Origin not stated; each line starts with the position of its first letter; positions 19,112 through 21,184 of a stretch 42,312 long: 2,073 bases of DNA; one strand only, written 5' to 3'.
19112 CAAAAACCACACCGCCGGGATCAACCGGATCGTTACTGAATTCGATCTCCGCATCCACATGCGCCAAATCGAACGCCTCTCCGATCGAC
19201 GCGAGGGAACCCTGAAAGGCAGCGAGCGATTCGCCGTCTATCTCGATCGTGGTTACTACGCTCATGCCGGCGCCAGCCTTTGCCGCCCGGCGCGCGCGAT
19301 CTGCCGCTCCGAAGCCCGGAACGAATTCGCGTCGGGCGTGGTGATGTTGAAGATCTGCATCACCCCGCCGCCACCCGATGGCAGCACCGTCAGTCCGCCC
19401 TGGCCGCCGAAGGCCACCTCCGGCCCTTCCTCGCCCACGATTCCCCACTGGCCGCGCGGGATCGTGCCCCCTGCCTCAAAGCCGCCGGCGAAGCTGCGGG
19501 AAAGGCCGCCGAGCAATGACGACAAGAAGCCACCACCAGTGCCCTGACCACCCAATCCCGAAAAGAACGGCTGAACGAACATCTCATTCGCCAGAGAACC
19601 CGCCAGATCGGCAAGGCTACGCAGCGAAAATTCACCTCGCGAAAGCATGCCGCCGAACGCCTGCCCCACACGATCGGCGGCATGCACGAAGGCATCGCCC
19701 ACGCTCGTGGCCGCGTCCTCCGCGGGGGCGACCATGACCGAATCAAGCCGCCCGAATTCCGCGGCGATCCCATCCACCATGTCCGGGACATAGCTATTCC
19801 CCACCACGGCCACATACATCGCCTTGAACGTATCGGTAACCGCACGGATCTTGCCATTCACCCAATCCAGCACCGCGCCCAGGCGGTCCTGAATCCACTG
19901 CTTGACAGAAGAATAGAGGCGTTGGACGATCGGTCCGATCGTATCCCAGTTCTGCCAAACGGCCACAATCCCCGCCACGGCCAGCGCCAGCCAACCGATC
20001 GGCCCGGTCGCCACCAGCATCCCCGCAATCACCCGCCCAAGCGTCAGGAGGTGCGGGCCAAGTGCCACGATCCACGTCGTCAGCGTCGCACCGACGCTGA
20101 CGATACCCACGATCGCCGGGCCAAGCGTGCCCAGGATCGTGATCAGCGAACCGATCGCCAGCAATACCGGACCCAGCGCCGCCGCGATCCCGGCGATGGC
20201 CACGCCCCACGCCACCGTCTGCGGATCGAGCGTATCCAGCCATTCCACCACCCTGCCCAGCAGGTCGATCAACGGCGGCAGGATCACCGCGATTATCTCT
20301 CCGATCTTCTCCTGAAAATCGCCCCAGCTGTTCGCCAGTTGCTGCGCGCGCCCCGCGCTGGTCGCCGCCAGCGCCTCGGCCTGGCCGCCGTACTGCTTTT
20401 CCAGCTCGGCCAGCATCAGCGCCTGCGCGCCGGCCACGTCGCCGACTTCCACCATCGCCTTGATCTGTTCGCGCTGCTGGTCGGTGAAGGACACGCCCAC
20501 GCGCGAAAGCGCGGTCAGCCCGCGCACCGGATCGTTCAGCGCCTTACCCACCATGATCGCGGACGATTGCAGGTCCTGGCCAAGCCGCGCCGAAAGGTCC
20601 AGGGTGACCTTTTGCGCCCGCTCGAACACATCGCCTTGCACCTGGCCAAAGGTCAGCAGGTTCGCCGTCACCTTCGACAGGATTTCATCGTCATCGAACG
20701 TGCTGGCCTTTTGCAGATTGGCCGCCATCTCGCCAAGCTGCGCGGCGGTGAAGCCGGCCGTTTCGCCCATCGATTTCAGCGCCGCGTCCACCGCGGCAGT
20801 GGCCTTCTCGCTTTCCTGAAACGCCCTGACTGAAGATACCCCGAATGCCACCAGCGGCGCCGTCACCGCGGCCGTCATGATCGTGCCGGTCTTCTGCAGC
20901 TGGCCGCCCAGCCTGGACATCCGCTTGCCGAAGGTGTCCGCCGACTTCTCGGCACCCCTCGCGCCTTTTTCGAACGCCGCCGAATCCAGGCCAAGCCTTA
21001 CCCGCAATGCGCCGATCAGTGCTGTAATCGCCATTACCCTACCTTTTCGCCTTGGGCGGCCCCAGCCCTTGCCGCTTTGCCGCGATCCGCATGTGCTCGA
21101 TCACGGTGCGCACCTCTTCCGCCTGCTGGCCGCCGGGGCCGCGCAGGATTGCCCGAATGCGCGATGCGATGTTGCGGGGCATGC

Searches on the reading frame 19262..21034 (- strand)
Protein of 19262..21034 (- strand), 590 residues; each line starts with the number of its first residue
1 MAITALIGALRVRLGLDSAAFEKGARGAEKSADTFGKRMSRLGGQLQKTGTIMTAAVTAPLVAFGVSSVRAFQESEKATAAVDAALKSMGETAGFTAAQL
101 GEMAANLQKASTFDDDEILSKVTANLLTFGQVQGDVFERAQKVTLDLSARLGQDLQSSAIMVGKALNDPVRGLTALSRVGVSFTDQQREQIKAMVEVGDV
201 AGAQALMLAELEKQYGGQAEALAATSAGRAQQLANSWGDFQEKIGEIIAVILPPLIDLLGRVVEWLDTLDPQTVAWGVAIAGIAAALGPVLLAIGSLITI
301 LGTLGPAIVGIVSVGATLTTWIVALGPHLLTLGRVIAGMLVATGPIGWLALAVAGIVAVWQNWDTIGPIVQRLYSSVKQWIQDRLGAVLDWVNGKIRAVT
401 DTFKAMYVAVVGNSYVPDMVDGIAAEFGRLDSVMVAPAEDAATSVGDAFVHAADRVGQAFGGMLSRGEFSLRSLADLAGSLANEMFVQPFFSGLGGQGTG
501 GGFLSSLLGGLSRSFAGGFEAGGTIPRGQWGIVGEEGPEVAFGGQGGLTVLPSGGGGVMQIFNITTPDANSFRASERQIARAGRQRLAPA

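Call 40: search_protein_families(library=phrogs, proteins=[window:19262-21034:-], max_evalue=0.00001)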
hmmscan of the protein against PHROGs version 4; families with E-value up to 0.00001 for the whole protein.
window:19262-21034:- (590 aa): 16 families
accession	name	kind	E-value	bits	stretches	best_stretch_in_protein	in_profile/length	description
phrog_27166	-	tail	6.7e-64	217.4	1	19-337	18-338/751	tail length tape measure protein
phrog_28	-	tail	1.1e-19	71.5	1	31-585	239-763/1228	tail length tape measure protein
phrog_1272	-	tail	2.5e-19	69.6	1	222-458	528-756/1606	tail length tape measure protein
phrog_991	-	tail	1.1e-18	67.3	1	27-553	250-883/1966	tail length tape measure protein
phrog_1293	-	tail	2e-18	66.7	2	219-363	456-627/1424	tail length tape measure protein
phrog_26084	-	tail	4.9e-18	65.5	1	73-244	276-446/1263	tail length tape measure protein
phrog_1533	-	tail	1e-17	64.1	1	219-377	519-680/1688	tail length tape measure protein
phrog_3981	-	tail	5.9e-17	63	1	23-464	13-443/584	tail length tape measure protein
phrog_8462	-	tail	1.4e-11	44.9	1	5-406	7-371/672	tail length tape measure protein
phrog_58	-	tail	1.4e-10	41.2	1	27-412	289-675/1544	tail length tape measure protein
phrog_24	-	tail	2.1e-09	37.1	1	41-213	302-472/1151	tail length tape measure protein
phrog_4704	-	tail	1.6e-08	34.7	0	31-109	178-256/625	tail length tape measure protein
phrog_167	-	tail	1.2e-07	30.9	0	70-513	399-696/1555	tail length tape measure protein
phrog_1535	-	tail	4.1e-07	29.5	1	239-495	725-995/1152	tail length tape measure protein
phrog_1538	-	tail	5.1e-07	29.8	0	7-157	5-142/811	tail length tape measure protein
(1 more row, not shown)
